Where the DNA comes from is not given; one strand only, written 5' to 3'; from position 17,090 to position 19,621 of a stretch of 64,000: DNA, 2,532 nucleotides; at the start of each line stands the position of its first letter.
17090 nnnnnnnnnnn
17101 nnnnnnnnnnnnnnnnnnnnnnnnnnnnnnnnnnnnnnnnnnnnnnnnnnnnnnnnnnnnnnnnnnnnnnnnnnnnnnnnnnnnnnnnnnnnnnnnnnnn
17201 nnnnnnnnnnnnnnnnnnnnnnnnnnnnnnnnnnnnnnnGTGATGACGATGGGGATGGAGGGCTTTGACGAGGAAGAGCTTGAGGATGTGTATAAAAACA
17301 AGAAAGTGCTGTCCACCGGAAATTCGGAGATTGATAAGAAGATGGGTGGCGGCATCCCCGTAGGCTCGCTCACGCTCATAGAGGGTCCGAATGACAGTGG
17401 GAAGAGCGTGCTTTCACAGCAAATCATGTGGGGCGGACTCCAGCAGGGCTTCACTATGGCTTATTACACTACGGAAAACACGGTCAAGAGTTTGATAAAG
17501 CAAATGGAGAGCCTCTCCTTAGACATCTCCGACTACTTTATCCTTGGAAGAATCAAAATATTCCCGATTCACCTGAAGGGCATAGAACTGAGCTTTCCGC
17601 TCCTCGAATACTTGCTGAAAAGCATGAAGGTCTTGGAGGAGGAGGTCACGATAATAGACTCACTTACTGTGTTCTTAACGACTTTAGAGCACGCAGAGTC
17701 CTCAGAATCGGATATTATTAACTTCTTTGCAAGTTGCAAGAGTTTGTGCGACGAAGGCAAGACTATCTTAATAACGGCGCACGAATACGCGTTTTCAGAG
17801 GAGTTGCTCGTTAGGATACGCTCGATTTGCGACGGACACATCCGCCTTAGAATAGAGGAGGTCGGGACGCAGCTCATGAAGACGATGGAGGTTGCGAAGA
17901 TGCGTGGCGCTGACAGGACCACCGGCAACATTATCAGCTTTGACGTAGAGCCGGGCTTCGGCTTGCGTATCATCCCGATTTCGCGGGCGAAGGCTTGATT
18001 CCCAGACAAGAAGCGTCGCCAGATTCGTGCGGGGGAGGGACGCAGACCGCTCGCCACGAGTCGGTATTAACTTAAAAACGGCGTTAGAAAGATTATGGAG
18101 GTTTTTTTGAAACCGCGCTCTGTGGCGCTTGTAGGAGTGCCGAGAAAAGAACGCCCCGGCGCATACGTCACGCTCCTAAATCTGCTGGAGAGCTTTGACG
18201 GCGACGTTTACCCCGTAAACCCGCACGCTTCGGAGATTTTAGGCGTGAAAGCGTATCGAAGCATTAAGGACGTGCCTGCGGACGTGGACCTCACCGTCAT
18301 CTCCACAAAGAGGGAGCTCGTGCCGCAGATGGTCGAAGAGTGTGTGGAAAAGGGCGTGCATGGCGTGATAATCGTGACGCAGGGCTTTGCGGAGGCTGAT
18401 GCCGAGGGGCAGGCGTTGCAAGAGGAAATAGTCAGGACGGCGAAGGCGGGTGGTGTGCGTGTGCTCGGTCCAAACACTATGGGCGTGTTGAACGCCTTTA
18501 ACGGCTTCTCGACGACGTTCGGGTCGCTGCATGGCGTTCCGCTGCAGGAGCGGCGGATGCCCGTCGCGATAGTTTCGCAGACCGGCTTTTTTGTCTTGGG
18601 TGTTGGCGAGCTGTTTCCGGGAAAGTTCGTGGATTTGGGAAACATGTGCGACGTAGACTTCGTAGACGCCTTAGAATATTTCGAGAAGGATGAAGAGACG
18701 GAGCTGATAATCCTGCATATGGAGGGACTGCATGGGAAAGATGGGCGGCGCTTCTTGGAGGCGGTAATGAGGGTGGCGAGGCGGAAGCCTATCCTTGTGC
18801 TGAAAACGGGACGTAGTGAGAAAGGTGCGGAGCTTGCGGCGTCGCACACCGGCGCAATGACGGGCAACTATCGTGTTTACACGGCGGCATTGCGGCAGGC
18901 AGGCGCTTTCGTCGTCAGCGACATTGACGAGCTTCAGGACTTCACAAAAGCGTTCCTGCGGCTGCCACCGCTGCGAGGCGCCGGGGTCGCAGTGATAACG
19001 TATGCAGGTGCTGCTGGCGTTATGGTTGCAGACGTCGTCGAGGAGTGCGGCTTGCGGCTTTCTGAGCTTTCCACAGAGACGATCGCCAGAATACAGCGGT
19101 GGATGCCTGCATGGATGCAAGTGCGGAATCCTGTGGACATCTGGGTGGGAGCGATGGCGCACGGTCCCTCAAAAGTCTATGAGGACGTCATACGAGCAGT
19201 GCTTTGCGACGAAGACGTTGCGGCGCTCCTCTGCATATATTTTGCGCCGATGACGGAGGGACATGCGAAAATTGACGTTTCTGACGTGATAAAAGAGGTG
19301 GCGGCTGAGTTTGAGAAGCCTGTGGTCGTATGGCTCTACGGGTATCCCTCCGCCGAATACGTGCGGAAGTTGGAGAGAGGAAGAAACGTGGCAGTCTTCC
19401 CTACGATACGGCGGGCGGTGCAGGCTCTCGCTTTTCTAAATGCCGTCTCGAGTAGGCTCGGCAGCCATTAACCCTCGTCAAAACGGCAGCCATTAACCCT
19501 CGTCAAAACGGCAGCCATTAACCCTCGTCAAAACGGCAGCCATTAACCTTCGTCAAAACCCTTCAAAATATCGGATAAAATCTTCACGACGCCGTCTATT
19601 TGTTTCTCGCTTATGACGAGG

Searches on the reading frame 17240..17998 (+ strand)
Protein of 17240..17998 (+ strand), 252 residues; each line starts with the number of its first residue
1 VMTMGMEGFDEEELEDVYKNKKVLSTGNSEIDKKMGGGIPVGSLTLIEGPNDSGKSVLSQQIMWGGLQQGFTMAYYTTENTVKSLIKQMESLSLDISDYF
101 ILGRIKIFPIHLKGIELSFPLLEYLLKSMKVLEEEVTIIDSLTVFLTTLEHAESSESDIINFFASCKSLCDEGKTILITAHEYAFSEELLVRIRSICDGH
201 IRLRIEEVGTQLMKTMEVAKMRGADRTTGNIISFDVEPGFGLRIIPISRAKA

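Call 3: search_protein_families(library=pfam, proteins=[window:17240-17998:+], max_evalue=0.01)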
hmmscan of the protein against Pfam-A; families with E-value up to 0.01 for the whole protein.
window:17240-17998:+ (252 aa): 5 families
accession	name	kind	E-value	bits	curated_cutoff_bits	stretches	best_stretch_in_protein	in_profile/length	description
PF06745.19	ATPase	-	1.2e-25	90.7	26.6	1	25-246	2-228/231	KaiC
PF05625.17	PAXNEB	-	2.9e-08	33.6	28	1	22-50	17-45/366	PAXNEB protein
PF00154.27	RecA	-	5.3e-05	23.3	27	1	20-100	29-108/262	recA bacterial DNA recombination protein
PF13481.12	AAA_25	-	0.0032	17.5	27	0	31-63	22-54/195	AAA domain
PF08423.17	Rad51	-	0.0066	16.2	22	0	24-62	8-46/244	Rad51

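Call 4: search_protein_families(library=ncbifam, proteins=[window:17240-17998:+], max_evalue=0.01)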
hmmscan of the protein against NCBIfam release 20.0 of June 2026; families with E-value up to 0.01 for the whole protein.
window:17240-17998:+ (252 aa): 18 families
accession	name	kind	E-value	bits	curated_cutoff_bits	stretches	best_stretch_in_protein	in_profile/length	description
NF004723.0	PRK06067.1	subfamily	1.1e-95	319.8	194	1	18-252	10-243/243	flagellar accessory protein FlaH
NF052589.1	ArlH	equivalog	1.9e-69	233.8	215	1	27-250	5-229/229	archaellum protein ArlH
NF006320.0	PRK08533.1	equivalog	4.5e-37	127.9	215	1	28-244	10-224/230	flagellar accessory protein FlaH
NF006799.0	PRK09302.1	equivalog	3.9e-18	65.3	408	1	20-226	251-455/515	circadian clock protein KaiC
TIGR03881.1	KaiC_arch_4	hypoth_equivalog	8e-18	65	247.8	1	24-245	3-229/231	KaiC domain-containing protein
TIGR03880.1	KaiC_arch_3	hypoth_equivalog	9.3e-15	54.8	249.45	1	31-226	5-201/224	KaiC domain-containing protein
TIGR03877.1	thermo_KaiC_1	hypoth_equivalog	5.3e-14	52.3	307.25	1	25-226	5-216/238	KaiC domain-containing protein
TIGR00416.1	sms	equivalog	1.1e-08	34.3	403.05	1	20-157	72-195/454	DNA repair protein RadA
TIGR02655.1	circ_KaiC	equivalog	7.5e-07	28.1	546.25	1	29-231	8-217/484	circadian clock protein KaiC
TIGR03878.1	thermo_KaiC_2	hypoth_equivalog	4.4e-06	26.2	232.2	1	26-148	20-146/259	KaiC domain-containing protein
TIGR02012.1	tigrfam_recA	equivalog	3.9e-05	23.1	325.3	1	20-98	32-109/321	recombinase RecA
NF003301.0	PRK04301.1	equivalog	0.00087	18.6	259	1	17-62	76-121/316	DNA repair and recombination protein RadA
NF006861.0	PRK09361.1-1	equivalog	0.00092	18.8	278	1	21-89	2-70/235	DNA repair and recombination protein RadB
TIGR02236.1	recomb_radA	equivalog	0.0016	17.8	361.15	1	19-63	73-117/311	DNA repair and recombination protein RadA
TIGR02239.1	recomb_RAD51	equivalog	0.0022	17.1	478.05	1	22-60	76-114/316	DNA repair protein RAD51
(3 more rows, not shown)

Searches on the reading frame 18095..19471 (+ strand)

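Call 91: search_protein_families(library=pfam, proteins=[window:18095-19471:+], max_evalue=0.01)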
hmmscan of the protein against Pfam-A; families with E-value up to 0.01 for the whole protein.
window:18095-19471:+ (458 aa): 5 families
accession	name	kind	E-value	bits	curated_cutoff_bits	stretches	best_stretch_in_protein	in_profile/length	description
PF13607.11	Succ_CoA_lig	-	3.1e-41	140.8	27.4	1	156-287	3-138/138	Succinyl-CoA ligase like flavodoxin domain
PF13380.12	CoA_binding_2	-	2.8e-22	79.8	22.8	1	8-133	1-115/116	CoA binding domain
PF02629.25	CoA_binding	-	1.3e-11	45.6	22.3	1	6-97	2-97/97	CoA binding domain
PF19045.5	Ligase_CoA_2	-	4.2e-11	43.6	23.7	1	298-421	1-123/162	Ligase-CoA domain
PF00549.24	Ligase_CoA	-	0.0025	18.4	24.5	0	177-243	24-96/128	CoA-ligase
